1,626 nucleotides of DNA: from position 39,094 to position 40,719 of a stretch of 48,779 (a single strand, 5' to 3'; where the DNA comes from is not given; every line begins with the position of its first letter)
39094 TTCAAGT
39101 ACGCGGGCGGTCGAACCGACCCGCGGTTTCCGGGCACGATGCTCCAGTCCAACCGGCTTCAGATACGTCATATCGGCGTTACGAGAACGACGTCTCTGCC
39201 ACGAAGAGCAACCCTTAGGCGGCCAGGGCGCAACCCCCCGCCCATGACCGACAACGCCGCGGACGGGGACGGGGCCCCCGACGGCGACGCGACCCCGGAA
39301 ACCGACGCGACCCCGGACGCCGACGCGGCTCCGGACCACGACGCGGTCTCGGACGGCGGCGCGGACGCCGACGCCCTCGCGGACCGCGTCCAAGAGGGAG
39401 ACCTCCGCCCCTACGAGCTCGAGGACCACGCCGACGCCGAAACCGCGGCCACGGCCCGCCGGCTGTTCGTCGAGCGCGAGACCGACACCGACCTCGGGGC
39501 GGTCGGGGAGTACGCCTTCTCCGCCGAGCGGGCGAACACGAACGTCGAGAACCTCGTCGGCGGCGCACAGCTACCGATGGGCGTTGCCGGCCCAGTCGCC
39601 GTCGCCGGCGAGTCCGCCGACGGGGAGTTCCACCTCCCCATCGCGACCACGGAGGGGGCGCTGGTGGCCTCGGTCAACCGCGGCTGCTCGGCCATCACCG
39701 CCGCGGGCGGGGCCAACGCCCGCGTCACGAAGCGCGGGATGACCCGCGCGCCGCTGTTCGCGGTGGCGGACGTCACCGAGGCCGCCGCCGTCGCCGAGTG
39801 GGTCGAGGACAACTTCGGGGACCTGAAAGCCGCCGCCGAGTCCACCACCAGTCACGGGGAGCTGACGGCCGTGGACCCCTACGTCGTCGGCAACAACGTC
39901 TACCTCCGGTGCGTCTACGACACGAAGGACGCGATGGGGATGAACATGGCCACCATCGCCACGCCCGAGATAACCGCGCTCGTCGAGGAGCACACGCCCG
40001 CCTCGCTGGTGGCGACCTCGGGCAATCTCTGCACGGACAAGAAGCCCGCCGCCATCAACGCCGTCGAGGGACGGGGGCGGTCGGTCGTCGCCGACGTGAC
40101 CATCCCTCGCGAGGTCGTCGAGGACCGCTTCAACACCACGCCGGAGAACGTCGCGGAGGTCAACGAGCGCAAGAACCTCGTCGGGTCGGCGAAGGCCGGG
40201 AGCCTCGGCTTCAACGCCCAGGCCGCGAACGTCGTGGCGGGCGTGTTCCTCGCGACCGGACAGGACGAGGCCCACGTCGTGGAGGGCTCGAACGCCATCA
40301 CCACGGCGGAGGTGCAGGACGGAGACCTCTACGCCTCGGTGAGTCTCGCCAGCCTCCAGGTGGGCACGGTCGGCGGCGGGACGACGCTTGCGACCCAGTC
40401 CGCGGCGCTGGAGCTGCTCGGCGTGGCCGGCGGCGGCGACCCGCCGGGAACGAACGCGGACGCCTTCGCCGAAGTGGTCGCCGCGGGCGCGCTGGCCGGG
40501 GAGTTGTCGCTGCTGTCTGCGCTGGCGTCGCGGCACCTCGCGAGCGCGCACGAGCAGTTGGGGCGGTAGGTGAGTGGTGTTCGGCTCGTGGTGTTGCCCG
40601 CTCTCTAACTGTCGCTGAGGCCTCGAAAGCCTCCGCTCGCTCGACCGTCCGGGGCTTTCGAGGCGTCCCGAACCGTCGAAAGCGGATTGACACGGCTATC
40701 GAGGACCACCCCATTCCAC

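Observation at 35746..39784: Mosaic direct duplication of the hmgA promoter and 5' end brackets a 2.9-kb low-GC island: Campbell-type integration footprint in an essential isoprenoid gene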

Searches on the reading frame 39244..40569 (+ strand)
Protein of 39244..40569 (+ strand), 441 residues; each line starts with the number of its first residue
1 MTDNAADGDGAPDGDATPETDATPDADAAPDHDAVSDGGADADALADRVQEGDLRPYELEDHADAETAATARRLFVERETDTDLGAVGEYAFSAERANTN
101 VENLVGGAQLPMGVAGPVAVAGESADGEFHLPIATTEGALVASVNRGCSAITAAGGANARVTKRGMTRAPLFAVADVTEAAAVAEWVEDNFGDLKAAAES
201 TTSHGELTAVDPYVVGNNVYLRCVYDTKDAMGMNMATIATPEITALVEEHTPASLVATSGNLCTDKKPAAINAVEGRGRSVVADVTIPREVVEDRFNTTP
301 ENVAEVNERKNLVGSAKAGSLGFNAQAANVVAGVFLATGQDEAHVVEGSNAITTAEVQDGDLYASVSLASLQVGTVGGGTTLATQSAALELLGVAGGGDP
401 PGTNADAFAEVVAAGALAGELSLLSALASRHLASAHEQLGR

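Call 6: search_protein_families(library=pfam, proteins=[window:39244-40569:+], max_evalue=0.01)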
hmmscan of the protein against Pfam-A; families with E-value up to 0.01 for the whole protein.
window:39244-40569:+ (441 aa): 1 family
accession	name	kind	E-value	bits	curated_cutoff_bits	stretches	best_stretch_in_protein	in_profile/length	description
PF00368.23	HMG-CoA_red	-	1.4e-125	419.6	27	1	69-441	2-368/368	Hydroxymethylglutaryl-coenzyme A reductase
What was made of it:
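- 39244..40569 (+): Full-length HMG-CoA reductase gene (441 aa), a chimera of an element 5' end and the host body. Pfam PF00368 positions 2-368 of 368, E=1.4e-125 (call 6).
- Checked: Copy B (39244-40569, 441 aa) covers the whole profile (call 6).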

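Call 8: find_encoding_contigs(protein=window:39244-40569:+, flank=10000, max_places=10)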
Protein window:39244-40569:+ (441 aa): no gene with exactly this product is on record in the collection.

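Call 10: find_related_loci(query=window:39244-40569:+, collection=genome_contigs, flank=10000)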
Query window:39244-40569:+ (441 aa) in genome_contigs; peptide patterns used: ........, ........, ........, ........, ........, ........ (x = any residue, [..] = any of these).
599 stretches matched a pattern (row limit reached: there are more); 513 encode a relative of the query (tblastn E <= 1e-3); the best 80 are kept; 80 distinct loci.
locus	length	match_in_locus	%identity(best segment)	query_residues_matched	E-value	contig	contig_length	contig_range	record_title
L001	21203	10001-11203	81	41-441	0e+0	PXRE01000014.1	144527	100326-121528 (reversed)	MAG: Halobacteriales archaeon QS_1_68_20 qs_1_scaffold_2, whole genome shotgun sequence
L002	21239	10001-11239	74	23-440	0e+0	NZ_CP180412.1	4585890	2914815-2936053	Halosimplex sp. TS25 chromosome, complete genome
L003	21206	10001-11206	76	40-441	0e+0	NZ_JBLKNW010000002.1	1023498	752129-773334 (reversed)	Halosimplex amylolyticum strain DYHT-AS-1 DYHTAS1_ctg02, whole genome shotgun sequence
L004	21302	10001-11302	74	20-441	0e+0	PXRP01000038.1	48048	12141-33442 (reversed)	MAG: Halobacteriales archaeon QS_4_69_31 qs_4_scaffold_353, whole genome shotgun sequence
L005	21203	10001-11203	71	41-441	0e+0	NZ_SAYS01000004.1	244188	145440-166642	Halovenus amylolytica strain SHR40 Scaffold3_1, whole genome shotgun sequence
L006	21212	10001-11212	74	38-441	0e+0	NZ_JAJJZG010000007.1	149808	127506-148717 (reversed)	Halobacterium sp. KA-4 NODE_7_length_149808_cov_9.421009, whole genome shotgun sequence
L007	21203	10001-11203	73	41-441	0e+0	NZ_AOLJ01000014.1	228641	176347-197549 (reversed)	Haloferax gibbonsii ATCC 33959 contig_14, whole genome shotgun sequence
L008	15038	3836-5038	73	41-441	0e+0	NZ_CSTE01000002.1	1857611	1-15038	Haloferax massiliensis strain Arc-Hr, whole genome shotgun sequence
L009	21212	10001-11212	73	42-441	0e+0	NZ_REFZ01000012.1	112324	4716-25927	Natrarchaeobius oligotrophus strain AArcht7 Ga0101038_112, whole genome shotgun sequence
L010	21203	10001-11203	73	41-441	0e+0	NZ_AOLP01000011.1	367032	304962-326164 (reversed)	Haloferax denitrificans ATCC 35960 contig_11, whole genome shotgun sequence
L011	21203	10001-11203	73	41-441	0e+0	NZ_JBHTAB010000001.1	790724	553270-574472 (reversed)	Haloferax chudinovii strain DSM 26526 GCM70025340_15, whole genome shotgun sequence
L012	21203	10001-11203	73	41-441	0e+0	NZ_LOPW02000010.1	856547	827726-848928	Haloferax marisrubri strain SB3 scf100009, whole genome shotgun sequence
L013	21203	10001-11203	73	41-441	0e+0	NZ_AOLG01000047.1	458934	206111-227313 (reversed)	Haloferax prahovense DSM 18310 contig_47, whole genome shotgun sequence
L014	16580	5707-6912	72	41-441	0e+0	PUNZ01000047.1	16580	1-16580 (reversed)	MAG: Halovenus sp. isolate B1Sed10_163 B1-Sed10-C3927, whole genome shotgun sequence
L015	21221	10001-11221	71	35-441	0e+0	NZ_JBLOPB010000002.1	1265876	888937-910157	Haloferax sp. DFSO52 DFSO52_ctg002, whole genome shotgun sequence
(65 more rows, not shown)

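Call 17: find_homologous_proteins(query=window:39244-40569:+, max_evalue=1e-50)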
Query window:39244-40569:+ (441 aa): 7898 proteins with E <= 1e-50 among 8000 candidates; the best 120 are listed.
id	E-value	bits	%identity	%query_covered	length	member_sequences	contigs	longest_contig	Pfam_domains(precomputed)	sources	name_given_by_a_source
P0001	5.2e-199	679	83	91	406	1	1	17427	PF00368.24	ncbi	-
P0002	4.8e-197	673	81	91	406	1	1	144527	PF00368.24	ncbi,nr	ncbi:hydroxymethylglutaryl-CoA reductase (NADPH) [Halobacteriales archaeon QS_1_68_20]|nr:MAG: hydro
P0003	4.2e-192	657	79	91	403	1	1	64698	PF00368.24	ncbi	-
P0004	2.3e-188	644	76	95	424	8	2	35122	PF00368.24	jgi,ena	-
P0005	7.1e-188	643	76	95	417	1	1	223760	PF00368.24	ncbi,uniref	ncbi:hydroxymethylglutaryl-CoA reductase (NADPH) [Halosimplex halobium]|uniref:hydroxymethylglutaryl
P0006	9.7e-188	642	76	91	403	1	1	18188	PF00368.24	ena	-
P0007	1.2e-187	642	76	95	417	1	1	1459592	PF00368.24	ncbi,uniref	ncbi:hydroxymethylglutaryl-CoA reductase (NADPH) [Halosimplex marinum]|uniref:hydroxymethylglutaryl-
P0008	1.5e-187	642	79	90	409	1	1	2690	PF00368.24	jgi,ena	jgi:hydroxymethylglutaryl-CoA reductase (NADPH)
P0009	2.5e-187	641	77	93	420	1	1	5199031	PF00368.24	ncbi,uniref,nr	ncbi:hydroxymethylglutaryl-CoA reductase (NADPH) [Halosimplex pelagicum]|uniref:3-hydroxy-3-methylgl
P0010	2.5e-187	641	77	95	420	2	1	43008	PF00368.24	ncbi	ncbi:MAG: hydroxymethylglutaryl-CoA reductase (NADPH) [Haloarculaceae archaeon]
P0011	5.5e-187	640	77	91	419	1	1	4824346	PF00368.24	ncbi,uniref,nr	ncbi:hydroxymethylglutaryl-CoA reductase (NADPH) [Halosimplex aquaticum]|uniref:3-hydroxy-3-methylgl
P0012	1.2e-185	635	77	92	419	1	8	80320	PF00368.24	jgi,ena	-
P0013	1.4e-185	635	75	91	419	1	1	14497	PF00368.24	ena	-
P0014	1.7e-185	635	76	92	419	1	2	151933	PF00368.24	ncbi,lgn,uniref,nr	ncbi:3-hydroxy-3-methylglutaryl-CoA reductase [Halosimplex carlsbadense 2-9-1]|uniref:3-hydroxy-3-me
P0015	2.1e-185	635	77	92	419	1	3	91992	PF00368.24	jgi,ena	-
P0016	3.3e-185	634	77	92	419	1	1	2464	PF00368.24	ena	-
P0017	3.5e-185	634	74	95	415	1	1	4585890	PF00368.24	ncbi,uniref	ncbi:hydroxymethylglutaryl-CoA reductase (NADPH) [Halosimplex sp. TS25]|uniref:hydroxymethylglutaryl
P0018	7.2e-185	633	75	92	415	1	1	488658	PF00368.24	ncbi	ncbi:hydroxymethylglutaryl-CoA reductase (NADPH) [Halosimplex sp. J119]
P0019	2.7e-184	631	76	90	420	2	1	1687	PF00368.24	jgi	jgi:hydroxymethylglutaryl-CoA reductase (NADPH)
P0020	3.6e-184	631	77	92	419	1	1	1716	PF00368.24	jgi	-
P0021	5.2e-184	630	76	93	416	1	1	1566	PF00368.24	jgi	-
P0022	5.2e-184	630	76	93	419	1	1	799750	PF00368.24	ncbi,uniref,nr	ncbi:hydroxymethylglutaryl-CoA reductase (NADPH) [Halosimplex halophilum]|uniref:hydroxymethylglutar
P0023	9.3e-184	629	77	91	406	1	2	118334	PF00368.24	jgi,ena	-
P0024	1.5e-183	629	74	93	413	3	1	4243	PF00368.24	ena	-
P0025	2.0e-183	628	77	91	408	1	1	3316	PF00368.24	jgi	jgi:hydroxymethylglutaryl-CoA reductase (NADPH)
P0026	2.3e-183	628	76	91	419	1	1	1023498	PF00368.24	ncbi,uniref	ncbi:hydroxymethylglutaryl-CoA reductase (NADPH) [Halosimplex amylolyticum]|uniref:hydroxymethylglut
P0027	6.2e-183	627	78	89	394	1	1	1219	PF00368.24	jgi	jgi:hydroxymethylglutaryl-CoA reductase (NADPH)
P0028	8.6e-183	626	76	91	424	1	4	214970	PF00368.24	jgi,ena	-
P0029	1.7e-182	625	76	93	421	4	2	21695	PF00368.24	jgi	-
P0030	1.8e-182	625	74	96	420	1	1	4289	PF00368.24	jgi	jgi:hydroxymethylglutaryl-CoA reductase (NADPH)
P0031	2.4e-182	625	76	91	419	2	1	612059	PF00368.24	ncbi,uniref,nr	ncbi:hydroxymethylglutaryl-CoA reductase (NADPH) [Halosimplex salinum]|uniref:hydroxymethylglutaryl-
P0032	3.8e-182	624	77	90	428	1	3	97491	PF00368.24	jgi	-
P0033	5.2e-182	623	74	95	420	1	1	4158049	PF00368.24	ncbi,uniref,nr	ncbi:hydroxymethylglutaryl-CoA reductase (NADPH) [Halosimplex litoreum]|uniref:hydroxymethylglutaryl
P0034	6.8e-182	623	75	91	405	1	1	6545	PF00368.24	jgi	jgi:hydroxymethylglutaryl-CoA reductase (NADPH)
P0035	1.9e-181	622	77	91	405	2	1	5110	PF00368.24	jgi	-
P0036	2.4e-181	621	76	91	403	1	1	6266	PF00368.24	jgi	jgi:hydroxymethylglutaryl-CoA reductase (NADPH)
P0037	3.4e-181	621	77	90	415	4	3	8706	PF00368.24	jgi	jgi:hydroxymethylglutaryl-CoA reductase (NADPH)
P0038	4.3e-181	620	76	91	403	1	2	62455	PF00368.24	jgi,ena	-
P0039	4.9e-181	620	76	91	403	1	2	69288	PF00368.24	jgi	jgi:hydroxymethylglutaryl-CoA reductase (NADPH)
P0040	5.6e-181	620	74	91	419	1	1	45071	PF00368.24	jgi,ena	-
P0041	8.8e-181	619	76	91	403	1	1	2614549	PF00368.24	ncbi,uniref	ncbi:hydroxymethylglutaryl-CoA reductase (NADPH) [Halobacterium sp. NMX12-1]|uniref:3-hydroxy-3-meth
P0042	9.6e-181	619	73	95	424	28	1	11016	PF00368.24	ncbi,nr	ncbi:hydroxymethylglutaryl-CoA reductase (NADPH) [Halobacteriales archaeon QH_8_68_33]|nr:MAG: hydro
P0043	1.1e-180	619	76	91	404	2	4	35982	PF00368.24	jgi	jgi:hydroxymethylglutaryl-CoA reductase (NADPH)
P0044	1.2e-180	619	76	91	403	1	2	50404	PF00368.24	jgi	-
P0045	1.3e-180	619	76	91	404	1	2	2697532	PF00368.24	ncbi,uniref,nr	ncbi:hydroxymethylglutaryl-CoA reductase (NADPH) [Halobacterium litoreum]|uniref:3-hydroxy-3-methylg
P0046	3.2e-180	618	76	91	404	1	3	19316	PF00368.24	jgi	jgi:hydroxymethylglutaryl-CoA reductase (NADPH)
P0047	7.0e-180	616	76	91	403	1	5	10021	PF00368.24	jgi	jgi:hydroxymethylglutaryl-CoA reductase (NADPH)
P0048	9.1e-180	616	76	91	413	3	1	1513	PF00368.24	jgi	jgi:hydroxymethylglutaryl-CoA reductase (NADPH)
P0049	9.7e-180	616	75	91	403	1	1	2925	PF00368.24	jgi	jgi:hydroxymethylglutaryl-CoA reductase (NADPH)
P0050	9.9e-180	616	76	91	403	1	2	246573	PF00368.24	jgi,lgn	jgi:hydroxymethylglutaryl-CoA reductase (NADPH)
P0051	1.0e-179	616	75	95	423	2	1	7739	PF00368.24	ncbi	-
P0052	1.2e-179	616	74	92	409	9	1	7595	PF00368.24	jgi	jgi:hydroxymethylglutaryl-CoA reductase (NADPH)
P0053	1.8e-179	615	73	93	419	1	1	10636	PF00368.24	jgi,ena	-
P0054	2.1e-179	615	76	91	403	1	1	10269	PF00368.24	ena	-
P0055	2.8e-179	615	75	91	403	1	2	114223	PF00368.24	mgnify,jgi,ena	mgnify:FL=1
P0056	3.2e-179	614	75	91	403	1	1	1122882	PF00368.24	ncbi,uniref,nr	ncbi:hydroxymethylglutaryl-CoA reductase (NADPH) [Halobacterium sp. R2-5]|uniref:hydroxymethylglutar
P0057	3.3e-179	614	76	91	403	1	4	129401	PF00368.24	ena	-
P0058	3.7e-179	614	75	91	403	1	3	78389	PF00368.24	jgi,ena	-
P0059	3.7e-179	614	75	91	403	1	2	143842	PF00368.24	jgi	-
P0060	5.4e-179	614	76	91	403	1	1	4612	PF00368.24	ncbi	ncbi:MAG: hydroxymethylglutaryl-CoA reductase (NADPH) [Halobacterium sp.]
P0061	6.1e-179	613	76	91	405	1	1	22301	PF00368.24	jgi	-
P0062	6.8e-179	613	76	91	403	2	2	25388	PF00368.24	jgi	-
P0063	8.0e-179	613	75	90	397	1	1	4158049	PF00368.24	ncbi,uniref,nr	ncbi:hydroxymethylglutaryl-CoA reductase (NADPH) [Halosimplex litoreum]|uniref:3-hydroxy-3-methylglu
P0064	8.0e-179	613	75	91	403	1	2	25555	PF00368.24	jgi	jgi:hydroxymethylglutaryl-CoA reductase (NADPH)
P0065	8.4e-179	613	75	91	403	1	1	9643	PF00368.24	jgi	jgi:hydroxymethylglutaryl-CoA reductase (NADPH)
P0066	8.4e-179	613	75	91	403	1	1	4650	PF00368.24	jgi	jgi:hydroxymethylglutaryl-CoA reductase (NADPH)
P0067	1.2e-178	612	76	91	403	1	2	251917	PF00368.24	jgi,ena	-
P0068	1.2e-178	612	75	91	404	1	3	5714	PF00368.24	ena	-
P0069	1.9e-178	612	75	91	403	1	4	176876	PF00368.24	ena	-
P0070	2.2e-178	612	75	91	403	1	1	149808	PF00368.24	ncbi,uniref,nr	ncbi:hydroxymethylglutaryl-CoA reductase (NADPH) [Halobacterium sp. KA-4]|uniref:hydroxymethylglutar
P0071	2.2e-178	612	75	93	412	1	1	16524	PF00368.24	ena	-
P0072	2.9e-178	611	75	91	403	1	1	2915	PF00368.24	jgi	jgi:hydroxymethylglutaryl-CoA reductase (NADPH)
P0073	4.5e-178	611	75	91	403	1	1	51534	PF00368.24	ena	-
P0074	4.8e-178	610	75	91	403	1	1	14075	PF00368.24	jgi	jgi:hydroxymethylglutaryl-CoA reductase (NADPH)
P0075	5.5e-178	610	75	91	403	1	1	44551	PF00368.24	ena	-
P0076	5.6e-178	610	74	90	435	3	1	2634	PF00368.24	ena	-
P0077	5.6e-178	610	76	91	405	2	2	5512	PF00368.24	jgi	jgi:hydroxymethylglutaryl-CoA reductase (NADPH)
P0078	5.7e-178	610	74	91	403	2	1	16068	PF00368.24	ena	-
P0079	6.2e-178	610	76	91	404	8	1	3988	PF00368.24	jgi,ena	-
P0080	6.6e-178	610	73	90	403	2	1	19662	PF00368.24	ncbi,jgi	-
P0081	6.7e-178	610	73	90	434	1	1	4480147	PF00368.24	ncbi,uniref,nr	ncbi:hydroxymethylglutaryl-CoA reductase (NADPH) [Halosimplex rubrum]|uniref:3-hydroxy-3-methylgluta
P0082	9.3e-178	610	74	91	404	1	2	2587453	PF00368.24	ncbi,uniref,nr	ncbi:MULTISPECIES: hydroxymethylglutaryl-CoA reductase (NADPH) [Halobacterium]|uniref:hydroxymethylg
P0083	1.0e-177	609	76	91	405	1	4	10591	PF00368.24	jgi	jgi:hydroxymethylglutaryl-CoA reductase (NADPH)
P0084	1.1e-177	609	74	91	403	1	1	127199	PF00368.24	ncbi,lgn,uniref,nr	ncbi:hydroxymethylglutaryl-CoA reductase (NADPH) [Halobacterium sp. KA-6]|uniref:hydroxymethylglutar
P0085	1.4e-177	609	74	91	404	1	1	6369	PF00368.24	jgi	jgi:hydroxymethylglutaryl-CoA reductase (NADPH)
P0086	1.5e-177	609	74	92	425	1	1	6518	PF00368.24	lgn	-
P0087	1.6e-177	609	76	91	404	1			PF00368.24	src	-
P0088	1.7e-177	609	74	91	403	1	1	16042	PF00368.24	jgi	jgi:hydroxymethylglutaryl-CoA reductase (NADPH)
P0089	2.2e-177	608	76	91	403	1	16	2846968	PF00368.24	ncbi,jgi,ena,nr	ncbi:3-hydroxy-3-methylglutaryl-CoA reductase [Halobacterium sp. DL1]|jgi:hydroxymethylglutaryl-CoA 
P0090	2.2e-177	608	75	91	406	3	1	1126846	PF00368.24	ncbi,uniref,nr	ncbi:3-hydroxy-3-methylglutaryl-CoA reductase [Halarchaeum grantii]|uniref:3-hydroxy-3-methylglutary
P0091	2.2e-177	608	74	90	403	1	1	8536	PF00368.24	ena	-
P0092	3.1e-177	608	74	90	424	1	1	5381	PF00368.24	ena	-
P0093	3.6e-177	608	73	91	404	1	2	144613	PF00368.24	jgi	jgi:hydroxymethylglutaryl-CoA reductase (NADPH)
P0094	4.4e-177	607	74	91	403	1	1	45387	PF00368.24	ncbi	ncbi:MAG: hydroxymethylglutaryl-CoA reductase (NADPH) [Haloplanus sp.]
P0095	5.4e-177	607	76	91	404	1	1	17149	PF00368.24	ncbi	ncbi:MAG: hydroxymethylglutaryl-CoA reductase (NADPH) [Halobacterium sp.]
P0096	6.0e-177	607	75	91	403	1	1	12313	PF00368.24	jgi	jgi:hydroxymethylglutaryl-CoA reductase (NADPH)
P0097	6.8e-177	607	75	91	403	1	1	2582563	PF00368.24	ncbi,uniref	ncbi:hydroxymethylglutaryl-CoA reductase (NADPH) [Halobacterium hubeiense]|uniref:hydroxymethylgluta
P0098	7.9e-177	606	75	91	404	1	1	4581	PF00368.24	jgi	-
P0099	8.3e-177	606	73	91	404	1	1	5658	PF00368.24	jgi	jgi:hydroxymethylglutaryl-CoA reductase (NADPH)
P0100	8.5e-177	606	73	91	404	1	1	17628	PF00368.24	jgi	jgi:hydroxymethylglutaryl-CoA reductase (NADPH)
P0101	9.4e-177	606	73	93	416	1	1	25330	PF00368.24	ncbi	ncbi:MAG: hydroxymethylglutaryl-CoA reductase (NADPH) [Haloferacaceae archaeon]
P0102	1.1e-176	606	75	91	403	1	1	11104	PF00368.24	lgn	-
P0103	1.1e-176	606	75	91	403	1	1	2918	PF00368.24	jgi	jgi:hydroxymethylglutaryl-CoA reductase (NADPH)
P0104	1.1e-176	606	73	90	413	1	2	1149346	PF00368.24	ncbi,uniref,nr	ncbi:hydroxymethylglutaryl-CoA reductase (NADPH) [Halarchaeum rubridurum]|uniref:3-hydroxy-3-methylg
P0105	1.5e-176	605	74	91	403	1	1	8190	PF00368.24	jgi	jgi:hydroxymethylglutaryl-CoA reductase (NADPH)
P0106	2.4e-176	605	73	91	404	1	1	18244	PF00368.24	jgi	jgi:hydroxymethylglutaryl-CoA reductase (NADPH)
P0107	2.9e-176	605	73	93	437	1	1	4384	PF00368.24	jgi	jgi:hydroxymethylglutaryl-CoA reductase (NADPH)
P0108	3.0e-176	605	75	90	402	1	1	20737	PF00368.24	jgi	jgi:hydroxymethylglutaryl-CoA reductase (NADPH)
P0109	3.4e-176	604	76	90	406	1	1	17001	PF00368.24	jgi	-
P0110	3.6e-176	604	75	91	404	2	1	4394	PF00368.24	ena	-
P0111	4.2e-176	604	74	90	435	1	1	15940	PF00368.24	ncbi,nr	ncbi:hydroxymethylglutaryl-CoA reductase (NADPH) [Halobacteriales archaeon QS_9_67_15]|nr:MAG: hydro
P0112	5.1e-176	604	73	92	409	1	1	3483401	PF00368.24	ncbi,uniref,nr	ncbi:hydroxymethylglutaryl-CoA reductase (NADPH) [Halorussus caseinilyticus]|uniref:hydroxymethylglu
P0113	1.1e-175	603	74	91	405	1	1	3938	PF00368.24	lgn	-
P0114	1.6e-175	602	73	91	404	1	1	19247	PF00368.24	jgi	jgi:hydroxymethylglutaryl-CoA reductase (NADPH)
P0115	1.8e-175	602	74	91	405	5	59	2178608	PF00368.24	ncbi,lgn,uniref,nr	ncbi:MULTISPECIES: hydroxymethylglutaryl-CoA reductase (NADPH) [Halobacterium]|uniref:3-hydroxy-3-me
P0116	1.8e-175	602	73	90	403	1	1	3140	PF00368.24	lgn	-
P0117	2.0e-175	602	74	90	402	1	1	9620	PF00368.24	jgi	jgi:hydroxymethylglutaryl-CoA reductase (NADPH)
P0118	2.1e-175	602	74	91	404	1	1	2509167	PF00368.24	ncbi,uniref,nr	ncbi:hydroxymethylglutaryl-CoA reductase (NADPH) [Halobacterium zhouii]|uniref:hydroxymethylglutaryl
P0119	2.8e-175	601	76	90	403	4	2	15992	PF00368.24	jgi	jgi:hydroxymethylglutaryl-CoA reductase (NADPH)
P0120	3.1e-175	601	69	99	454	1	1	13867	PF00368.24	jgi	-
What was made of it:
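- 39244..40569 (+): The closest proteins in the databases are 83% and 81% identical (calls 10, 17).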

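Call 24: find_encoding_contigs(protein=P0001, flank=10000, max_places=3)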
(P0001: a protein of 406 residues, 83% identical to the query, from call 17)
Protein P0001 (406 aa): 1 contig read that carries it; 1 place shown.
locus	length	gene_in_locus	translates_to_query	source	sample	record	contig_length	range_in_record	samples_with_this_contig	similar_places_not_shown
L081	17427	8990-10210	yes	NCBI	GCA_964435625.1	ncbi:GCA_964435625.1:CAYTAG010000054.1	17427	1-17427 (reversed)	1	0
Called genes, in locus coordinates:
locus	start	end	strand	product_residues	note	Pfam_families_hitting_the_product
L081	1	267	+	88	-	?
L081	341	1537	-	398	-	PF24035:DUF7344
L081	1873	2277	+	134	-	PF00571:CBS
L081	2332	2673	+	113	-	-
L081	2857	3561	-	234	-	-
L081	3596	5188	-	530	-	PF07969:Amidohydro_3, PF01979:Amidohydro_1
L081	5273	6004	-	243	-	-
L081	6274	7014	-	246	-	PF12698:ABC2_membrane_3 (faint)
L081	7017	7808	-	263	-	PF00005:ABC_tran, PF13304:AAA_21 (faint)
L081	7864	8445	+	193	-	PF12802:MarR_2 (weak)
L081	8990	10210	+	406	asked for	PF00368:HMG-CoA_red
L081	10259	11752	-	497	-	PF01406:tRNA-synt_1e, PF01921:tRNA-synt_1f (faint), PF09334:tRNA-synt_1g (weak), PF09190:DALR_2, PF23493:CysS_C (weak)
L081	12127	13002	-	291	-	PF26511:DUF8172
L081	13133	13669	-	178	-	-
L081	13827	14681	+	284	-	PF05742:TANGO2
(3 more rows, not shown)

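Call 25: find_encoding_contigs(protein=P0003, flank=10000, max_places=3)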
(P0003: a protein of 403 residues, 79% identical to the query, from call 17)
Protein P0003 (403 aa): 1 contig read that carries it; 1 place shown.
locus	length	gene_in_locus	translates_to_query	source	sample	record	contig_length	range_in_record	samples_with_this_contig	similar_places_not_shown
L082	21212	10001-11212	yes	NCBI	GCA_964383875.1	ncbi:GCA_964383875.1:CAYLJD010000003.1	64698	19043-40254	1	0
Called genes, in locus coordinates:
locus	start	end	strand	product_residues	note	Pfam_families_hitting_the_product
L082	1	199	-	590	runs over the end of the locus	PF00501:AMP-binding, PF13193:AMP-binding_C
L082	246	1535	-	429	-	PF07690:MFS_1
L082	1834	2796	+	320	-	PF00268:Ribonuc_red_sm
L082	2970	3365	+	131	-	PF07883:Cupin_2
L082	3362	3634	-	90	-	PF00462:Glutaredoxin, PF02798:GST_N, PF13417:GST_N_3, PF13409:GST_N_2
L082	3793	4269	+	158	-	PF00578:AhpC-TSA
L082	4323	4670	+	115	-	PF01984:dsDNA_bind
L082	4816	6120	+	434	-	PF13393:tRNA-synt_His, PF00587:tRNA-synt_2b, PF03129:HGTP_anticodon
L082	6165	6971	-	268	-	PF02749:QRPTase_N, PF01729:QRPTase_C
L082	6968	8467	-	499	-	PF00890:FAD_binding_2, PF01266:DAO, PF03486:HI0933_like (weak), PF07992:Pyr_redox_2 (faint)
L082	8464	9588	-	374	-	PF02445:NadA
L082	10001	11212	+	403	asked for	PF00368:HMG-CoA_red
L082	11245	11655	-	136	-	PF22798:DUF5817_CT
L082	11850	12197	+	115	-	PF12973:Cupin_7 (faint), PF01050:MannoseP_isomer (weak), PF02311:AraC_binding (weak), PF07883:Cupin_2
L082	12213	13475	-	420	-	PF00180:Iso_dh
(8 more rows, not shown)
